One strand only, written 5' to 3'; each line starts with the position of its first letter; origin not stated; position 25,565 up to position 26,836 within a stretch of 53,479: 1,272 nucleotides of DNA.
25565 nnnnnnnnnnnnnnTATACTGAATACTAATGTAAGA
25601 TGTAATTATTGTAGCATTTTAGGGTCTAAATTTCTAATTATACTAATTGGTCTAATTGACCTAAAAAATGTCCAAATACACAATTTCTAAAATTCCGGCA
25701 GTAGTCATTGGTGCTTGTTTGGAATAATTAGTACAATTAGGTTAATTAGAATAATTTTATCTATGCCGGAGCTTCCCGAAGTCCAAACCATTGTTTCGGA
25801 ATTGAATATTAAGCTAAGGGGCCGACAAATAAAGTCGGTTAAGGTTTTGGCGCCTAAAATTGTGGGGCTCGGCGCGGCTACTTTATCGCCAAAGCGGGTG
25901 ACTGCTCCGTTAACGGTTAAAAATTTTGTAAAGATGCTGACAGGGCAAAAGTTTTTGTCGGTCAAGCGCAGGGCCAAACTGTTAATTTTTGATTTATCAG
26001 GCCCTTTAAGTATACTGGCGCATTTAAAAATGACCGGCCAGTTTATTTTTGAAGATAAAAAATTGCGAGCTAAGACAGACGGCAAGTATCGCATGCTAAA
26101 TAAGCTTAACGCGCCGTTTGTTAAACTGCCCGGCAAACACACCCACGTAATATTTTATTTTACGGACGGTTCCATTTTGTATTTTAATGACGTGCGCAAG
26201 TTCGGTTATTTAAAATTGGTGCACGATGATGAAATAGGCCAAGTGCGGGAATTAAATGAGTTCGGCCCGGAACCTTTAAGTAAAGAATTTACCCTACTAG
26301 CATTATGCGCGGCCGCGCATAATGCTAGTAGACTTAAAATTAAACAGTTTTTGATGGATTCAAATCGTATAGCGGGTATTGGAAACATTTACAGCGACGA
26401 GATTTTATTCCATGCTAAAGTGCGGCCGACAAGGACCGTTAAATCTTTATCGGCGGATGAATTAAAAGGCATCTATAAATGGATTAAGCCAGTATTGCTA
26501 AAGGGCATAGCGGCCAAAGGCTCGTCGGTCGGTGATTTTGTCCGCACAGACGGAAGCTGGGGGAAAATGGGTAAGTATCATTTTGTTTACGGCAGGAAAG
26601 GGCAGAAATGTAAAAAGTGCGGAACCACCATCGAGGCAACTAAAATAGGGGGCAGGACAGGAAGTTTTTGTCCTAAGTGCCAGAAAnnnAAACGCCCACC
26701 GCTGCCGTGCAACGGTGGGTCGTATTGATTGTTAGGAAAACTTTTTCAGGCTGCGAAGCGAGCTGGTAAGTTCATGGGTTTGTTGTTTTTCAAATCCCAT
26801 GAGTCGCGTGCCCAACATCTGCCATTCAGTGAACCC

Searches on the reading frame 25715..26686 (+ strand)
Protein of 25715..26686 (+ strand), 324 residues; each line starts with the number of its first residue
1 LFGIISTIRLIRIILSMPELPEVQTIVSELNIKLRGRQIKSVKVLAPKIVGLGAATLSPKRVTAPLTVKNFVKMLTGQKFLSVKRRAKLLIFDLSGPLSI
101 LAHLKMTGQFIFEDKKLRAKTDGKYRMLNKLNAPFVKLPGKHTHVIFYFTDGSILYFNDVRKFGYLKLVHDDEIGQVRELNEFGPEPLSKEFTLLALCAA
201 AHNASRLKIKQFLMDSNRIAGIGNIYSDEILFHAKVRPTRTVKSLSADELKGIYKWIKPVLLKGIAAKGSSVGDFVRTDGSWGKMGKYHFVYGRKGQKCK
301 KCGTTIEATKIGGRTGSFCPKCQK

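Call 43: search_protein_families(library=pfam, proteins=[window:25715-26686:+], max_evalue=0.00001)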
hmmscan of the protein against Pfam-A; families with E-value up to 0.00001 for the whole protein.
window:25715-26686:+ (324 aa): 3 families
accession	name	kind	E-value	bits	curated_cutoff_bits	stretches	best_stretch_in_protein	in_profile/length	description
PF01149.29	Fapy_DNA_glyco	-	3.2e-28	99.1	25.5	1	17-165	1-116/117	Formamidopyrimidine-DNA glycosylase N-terminal domain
PF06831.19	H2TH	-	6.2e-23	81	34.7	1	184-273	2-90/93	Formamidopyrimidine-DNA glycosylase H2TH domain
PF06827.20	zf-FPG_IleRS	-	2.1e-08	34.3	21.3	1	296-324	1-29/30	Zinc finger found in FPG and IleRS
